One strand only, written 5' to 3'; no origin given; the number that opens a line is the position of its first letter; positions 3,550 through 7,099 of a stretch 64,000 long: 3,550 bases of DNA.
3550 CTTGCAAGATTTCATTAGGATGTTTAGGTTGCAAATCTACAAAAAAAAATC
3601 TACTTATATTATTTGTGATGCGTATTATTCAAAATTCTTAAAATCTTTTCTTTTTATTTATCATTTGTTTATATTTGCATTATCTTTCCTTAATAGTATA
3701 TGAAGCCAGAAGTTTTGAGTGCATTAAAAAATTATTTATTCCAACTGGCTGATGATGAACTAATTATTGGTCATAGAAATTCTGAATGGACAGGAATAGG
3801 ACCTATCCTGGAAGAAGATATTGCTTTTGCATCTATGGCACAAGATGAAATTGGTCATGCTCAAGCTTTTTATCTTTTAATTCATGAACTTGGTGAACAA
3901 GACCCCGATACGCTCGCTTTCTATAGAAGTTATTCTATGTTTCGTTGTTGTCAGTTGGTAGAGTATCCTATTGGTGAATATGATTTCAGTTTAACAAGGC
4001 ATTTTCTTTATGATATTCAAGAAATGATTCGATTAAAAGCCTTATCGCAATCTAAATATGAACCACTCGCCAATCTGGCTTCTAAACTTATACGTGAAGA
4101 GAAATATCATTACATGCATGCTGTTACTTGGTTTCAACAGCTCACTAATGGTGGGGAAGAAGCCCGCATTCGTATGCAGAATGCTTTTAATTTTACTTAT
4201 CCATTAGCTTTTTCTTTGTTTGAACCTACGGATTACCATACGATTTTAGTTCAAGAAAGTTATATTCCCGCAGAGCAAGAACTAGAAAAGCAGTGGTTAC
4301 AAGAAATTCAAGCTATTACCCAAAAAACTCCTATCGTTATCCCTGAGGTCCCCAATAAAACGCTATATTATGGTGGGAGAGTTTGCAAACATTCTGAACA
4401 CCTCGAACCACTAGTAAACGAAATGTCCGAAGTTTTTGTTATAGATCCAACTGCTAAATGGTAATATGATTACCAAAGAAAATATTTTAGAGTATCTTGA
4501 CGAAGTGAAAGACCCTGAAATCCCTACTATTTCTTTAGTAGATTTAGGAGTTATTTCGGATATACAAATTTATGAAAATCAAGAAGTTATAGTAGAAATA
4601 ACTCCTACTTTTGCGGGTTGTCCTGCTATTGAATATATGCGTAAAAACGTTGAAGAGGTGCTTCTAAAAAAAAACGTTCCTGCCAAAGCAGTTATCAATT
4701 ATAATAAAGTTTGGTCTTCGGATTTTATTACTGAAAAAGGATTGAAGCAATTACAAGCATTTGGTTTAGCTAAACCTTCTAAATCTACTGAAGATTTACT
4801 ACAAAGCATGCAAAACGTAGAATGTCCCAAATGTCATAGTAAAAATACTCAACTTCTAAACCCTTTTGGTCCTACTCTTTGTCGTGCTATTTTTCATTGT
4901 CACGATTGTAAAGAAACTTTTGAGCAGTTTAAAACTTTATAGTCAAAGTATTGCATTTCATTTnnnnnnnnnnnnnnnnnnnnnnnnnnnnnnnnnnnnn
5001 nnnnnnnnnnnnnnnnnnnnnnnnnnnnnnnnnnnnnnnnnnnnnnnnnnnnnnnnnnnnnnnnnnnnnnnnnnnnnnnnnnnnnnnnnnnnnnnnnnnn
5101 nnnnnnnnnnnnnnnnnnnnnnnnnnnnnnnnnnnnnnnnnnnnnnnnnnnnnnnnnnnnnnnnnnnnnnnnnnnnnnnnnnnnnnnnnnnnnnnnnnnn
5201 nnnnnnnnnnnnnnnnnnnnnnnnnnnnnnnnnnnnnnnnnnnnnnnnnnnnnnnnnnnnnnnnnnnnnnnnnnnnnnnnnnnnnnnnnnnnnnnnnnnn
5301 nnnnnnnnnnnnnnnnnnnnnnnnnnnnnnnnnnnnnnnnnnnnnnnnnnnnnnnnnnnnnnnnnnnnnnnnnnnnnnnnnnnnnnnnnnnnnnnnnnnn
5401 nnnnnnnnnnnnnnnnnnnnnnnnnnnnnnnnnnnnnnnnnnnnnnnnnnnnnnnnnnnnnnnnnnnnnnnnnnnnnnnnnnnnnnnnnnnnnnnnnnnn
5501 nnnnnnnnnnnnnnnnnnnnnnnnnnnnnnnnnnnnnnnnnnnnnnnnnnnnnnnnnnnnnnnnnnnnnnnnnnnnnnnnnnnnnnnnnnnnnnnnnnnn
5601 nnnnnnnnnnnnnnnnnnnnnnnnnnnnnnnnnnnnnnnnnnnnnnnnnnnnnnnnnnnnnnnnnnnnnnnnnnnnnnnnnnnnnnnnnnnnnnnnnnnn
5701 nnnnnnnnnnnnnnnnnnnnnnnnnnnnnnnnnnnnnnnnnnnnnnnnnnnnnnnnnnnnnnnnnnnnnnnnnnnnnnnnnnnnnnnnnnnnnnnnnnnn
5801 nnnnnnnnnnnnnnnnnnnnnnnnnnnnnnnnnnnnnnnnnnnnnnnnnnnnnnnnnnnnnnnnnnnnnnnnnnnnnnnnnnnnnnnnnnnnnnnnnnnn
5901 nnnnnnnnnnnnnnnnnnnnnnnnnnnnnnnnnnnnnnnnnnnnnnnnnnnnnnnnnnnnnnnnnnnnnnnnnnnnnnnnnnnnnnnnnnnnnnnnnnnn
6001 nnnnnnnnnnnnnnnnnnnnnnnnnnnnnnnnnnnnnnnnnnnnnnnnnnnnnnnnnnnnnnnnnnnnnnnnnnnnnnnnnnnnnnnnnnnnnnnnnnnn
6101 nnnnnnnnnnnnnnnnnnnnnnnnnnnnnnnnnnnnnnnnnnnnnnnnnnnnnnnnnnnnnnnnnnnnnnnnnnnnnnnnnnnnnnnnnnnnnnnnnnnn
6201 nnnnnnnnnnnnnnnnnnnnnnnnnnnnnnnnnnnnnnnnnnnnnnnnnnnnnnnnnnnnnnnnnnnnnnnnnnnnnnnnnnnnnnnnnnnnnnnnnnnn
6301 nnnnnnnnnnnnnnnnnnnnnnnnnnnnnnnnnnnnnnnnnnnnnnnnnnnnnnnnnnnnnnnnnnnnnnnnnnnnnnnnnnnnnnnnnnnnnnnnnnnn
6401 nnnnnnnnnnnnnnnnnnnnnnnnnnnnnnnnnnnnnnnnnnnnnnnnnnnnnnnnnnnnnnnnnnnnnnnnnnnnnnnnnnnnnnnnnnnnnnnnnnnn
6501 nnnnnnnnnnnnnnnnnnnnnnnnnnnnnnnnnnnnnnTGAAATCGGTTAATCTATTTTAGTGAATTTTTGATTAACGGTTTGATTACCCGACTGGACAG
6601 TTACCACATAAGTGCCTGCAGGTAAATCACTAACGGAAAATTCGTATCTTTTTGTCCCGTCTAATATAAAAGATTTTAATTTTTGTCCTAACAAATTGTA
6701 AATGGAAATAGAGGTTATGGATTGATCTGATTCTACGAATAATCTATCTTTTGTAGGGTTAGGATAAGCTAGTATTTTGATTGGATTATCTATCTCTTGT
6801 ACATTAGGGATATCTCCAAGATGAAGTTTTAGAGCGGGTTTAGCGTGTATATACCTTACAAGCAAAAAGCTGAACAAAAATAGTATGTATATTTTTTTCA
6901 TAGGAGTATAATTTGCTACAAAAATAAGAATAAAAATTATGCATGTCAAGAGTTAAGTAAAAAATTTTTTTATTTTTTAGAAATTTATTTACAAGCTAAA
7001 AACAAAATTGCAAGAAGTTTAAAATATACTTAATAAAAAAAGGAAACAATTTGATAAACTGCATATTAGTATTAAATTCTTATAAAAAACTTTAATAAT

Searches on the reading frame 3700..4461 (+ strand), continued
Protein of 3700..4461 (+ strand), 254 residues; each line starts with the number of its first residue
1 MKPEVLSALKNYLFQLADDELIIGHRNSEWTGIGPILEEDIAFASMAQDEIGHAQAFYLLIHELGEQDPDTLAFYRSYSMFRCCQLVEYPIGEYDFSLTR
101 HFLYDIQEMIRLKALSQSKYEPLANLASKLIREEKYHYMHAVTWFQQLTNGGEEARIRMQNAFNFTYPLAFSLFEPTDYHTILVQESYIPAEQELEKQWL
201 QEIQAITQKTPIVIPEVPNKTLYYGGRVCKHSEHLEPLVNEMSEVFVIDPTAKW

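Call 74: fold_search(model_id=the predicted structure, library=pdb)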
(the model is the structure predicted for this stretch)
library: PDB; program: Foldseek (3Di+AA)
matches with E <= 10: 547; with E <= 0.001: 21
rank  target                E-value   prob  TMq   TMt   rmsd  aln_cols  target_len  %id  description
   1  3pvr_C                1.4e-16  1.00  0.90  0.92   1.9       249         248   30  The Phenylacetyl-CoA monooxygenase PaaAC subcomplex with benzoyl-CoA (released 2011-01-19)
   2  4iit_C                4.0e-16  1.00  0.90  0.93   1.8       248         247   30  The Phenylacetyl-CoA monooxygenase PaaABC subcomplex with phenylacetyl-CoA (released 2013-11-06)
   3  1otk_A                7.9e-16  1.00  0.89  0.93   1.6       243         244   30  Structural Genomics, Protein paaC (released 2003-10-14)
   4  3pw8_A                9.1e-16  1.00  0.90  0.93   1.8       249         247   30  The Phenylacetyl-CoA monooxygenase PaaAC subcomplex with acetyl-CoA (released 2011-01-19)
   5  3pvy_B                2.5e-15  1.00  0.86  0.92   1.7       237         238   31  The Phenylacetyl-CoA monooxygenase PaaAC subcomplex with coenzyme A (released 2011-01-19)
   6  3pvr_B                2.7e-15  1.00  0.86  0.92   1.7       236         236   31  The Phenylacetyl-CoA monooxygenase PaaAC subcomplex with benzoyl-CoA (released 2011-01-19)
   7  3pwq_K                3.6e-15  1.00  0.86  0.94   1.6       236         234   31  The Phenylacetyl-CoA monooxygenase PaaAC subcomplex (released 2011-01-19)
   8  4ii4_B                3.9e-15  1.00  0.87  0.93   1.6       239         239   31  The Phenylacetyl-CoA monooxygenase - mutant PaaA E49Q K68Q - PaaC wild type subcomplex with benzoyl-CoA (released 2014-08-20)
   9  3pvt_B                8.9e-15  1.00  0.86  0.92   1.7       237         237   31  The Phenylacetyl-CoA monooxygenase PaaAC subcomplex with 3-hydroxybutanoyl-CoA (released 2011-01-19)
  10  4iit_A                8.7e-09  1.00  0.83  0.71   3.5       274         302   17  The Phenylacetyl-CoA monooxygenase PaaABC subcomplex with phenylacetyl-CoA (released 2013-11-06)
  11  3pw8_C                1.2e-08  1.00  0.84  0.72   3.3       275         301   17  The Phenylacetyl-CoA monooxygenase PaaAC subcomplex with acetyl-CoA (released 2011-01-19)
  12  3pwq_D                1.2e-08  1.00  0.84  0.73   3.4       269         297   17  The Phenylacetyl-CoA monooxygenase PaaAC subcomplex (released 2011-01-19)
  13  3pwq_H                1.3e-08  1.00  0.83  0.72   3.3       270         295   16  The Phenylacetyl-CoA monooxygenase PaaAC subcomplex (released 2011-01-19)
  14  4ii4_A                1.5e-08  1.00  0.85  0.72   3.3       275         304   17  The Phenylacetyl-CoA monooxygenase - mutant PaaA E49Q K68Q - PaaC wild type subcomplex with benzoyl-CoA (released 2014-08-20)
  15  3pvr_A                2.2e-08  1.00  0.84  0.71   3.3       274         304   16  The Phenylacetyl-CoA monooxygenase PaaAC subcomplex with benzoyl-CoA (released 2011-01-19)
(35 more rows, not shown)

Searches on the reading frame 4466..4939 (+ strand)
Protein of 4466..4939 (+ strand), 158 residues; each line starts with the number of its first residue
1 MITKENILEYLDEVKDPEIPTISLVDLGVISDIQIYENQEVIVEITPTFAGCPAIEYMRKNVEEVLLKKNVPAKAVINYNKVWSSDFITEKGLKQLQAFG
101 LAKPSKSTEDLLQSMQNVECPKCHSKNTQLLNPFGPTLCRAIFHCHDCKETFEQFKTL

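Call 3: search_protein_families(library=pfam, proteins=[window:4466-4939:+], max_evalue=1)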
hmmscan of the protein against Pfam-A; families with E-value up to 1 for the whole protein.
window:4466-4939:+ (158 aa): 7 families
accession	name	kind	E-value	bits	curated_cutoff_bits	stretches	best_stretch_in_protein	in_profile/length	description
PF23451.1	Zn_ribbon_PaaD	-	1.7e-20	72.8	27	1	106-156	3-53/53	PaaD zinc beta ribbon domain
PF01883.24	FeS_assembly_P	-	5.1e-15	56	23.5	1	4-67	1-62/73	Iron-sulfur cluster assembly protein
PF09723.15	Zn_ribbon_8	-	0.00024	21.5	34.4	2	110-128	16-37/41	Zinc ribbon domain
PF12760.12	Zn_ribbon_IS1595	-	0.069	13.6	25.4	1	117-150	18-45/46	Transposase zinc-ribbon domain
PF25206.1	DUF7836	-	0.22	11.8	26.7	0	106-126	19-39/59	Domain of unknown function (DUF7836)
PF01096.23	Zn_ribbon_TFIIS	-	0.41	11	21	0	119-128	2-11/39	Transcription factor S-II (TFIIS)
PF03811.18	Zn_ribbon_InsA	-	0.82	9.9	26.1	1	117-126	5-14/35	InsA N-terminal domain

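Call 4: search_protein_families(library=ncbifam, proteins=[window:4466-4939:+], max_evalue=1)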
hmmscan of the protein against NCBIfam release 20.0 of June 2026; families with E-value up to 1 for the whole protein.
window:4466-4939:+ (158 aa): 11 families
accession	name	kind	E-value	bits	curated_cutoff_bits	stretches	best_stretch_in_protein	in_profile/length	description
TIGR02159.1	PA_CoA_Oxy4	equivalog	1.5e-41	142.1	108.15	1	14-157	1-145/146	1,2-phenylacetyl-CoA epoxidase subunit PaaD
NF041868.1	paad_haloarch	equivalog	6.3e-19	68.3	180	1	5-102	29-126/127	1,2-phenylacetyl-CoA epoxidase subunit PaaD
NF041869.1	paae_haloarch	equivalog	3.6e-14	52.7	100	1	104-156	7-56/56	1,2-phenylacetyl-CoA epoxidase subunit PaaE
TIGR02945.1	SUF_assoc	equivalog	5.7e-12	45.9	143.4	1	4-91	3-91/99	SUF system Fe-S cluster assembly protein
TIGR03406.1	FeS_long_SufT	hypoth_equivalog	1.1e-07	31.8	202.6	1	4-91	75-167/174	putative Fe-S cluster assembly protein SufT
TIGR02605.1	CxxC_CxxC_SSSS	subfamily_domain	0.0019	18.2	31.3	1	110-129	16-38/52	FmdB family zinc ribbon protein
NF001976.0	PRK00762.1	equivalog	0.049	13.4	146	0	29-131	50-106/124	hydrogenase maturation nickel metallochaperone HypA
NF047723.1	TransFacS4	equivalog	0.098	13.2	120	0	115-151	58-89/90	transcription factor S4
NF041374.1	GDCCVxC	domain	0.14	12.4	40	1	118-152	3-34/58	GDCCVxC domain-containing (seleno)protein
NF045680.1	DiMtlExpIhpB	equivalog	0.14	11.1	450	1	36-74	92-128/326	divalent metal ion exporter adaptor subunit IhpB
NF008292.0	PRK11072.1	equivalog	0.21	9.5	487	1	67-156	438-530/946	bifunctional [glutamate--ammonia ligase]-adenylyl-L-tyrosine phosphorylase/[glutamate--ammonia-ligase] adenylyltransferase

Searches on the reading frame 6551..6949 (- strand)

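Call 36: search_protein_families(library=pfam, proteins=[window:6551-6949:-], max_evalue=0.001)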
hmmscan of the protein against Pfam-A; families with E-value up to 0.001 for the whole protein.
window:6551-6949:- (133 aa): 1 family
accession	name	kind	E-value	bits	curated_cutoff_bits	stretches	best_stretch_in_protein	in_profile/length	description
PF18962.6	Por_Secre_tail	-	4.3e-14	53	27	1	62-129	2-73/75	Secretion system C-terminal sorting domain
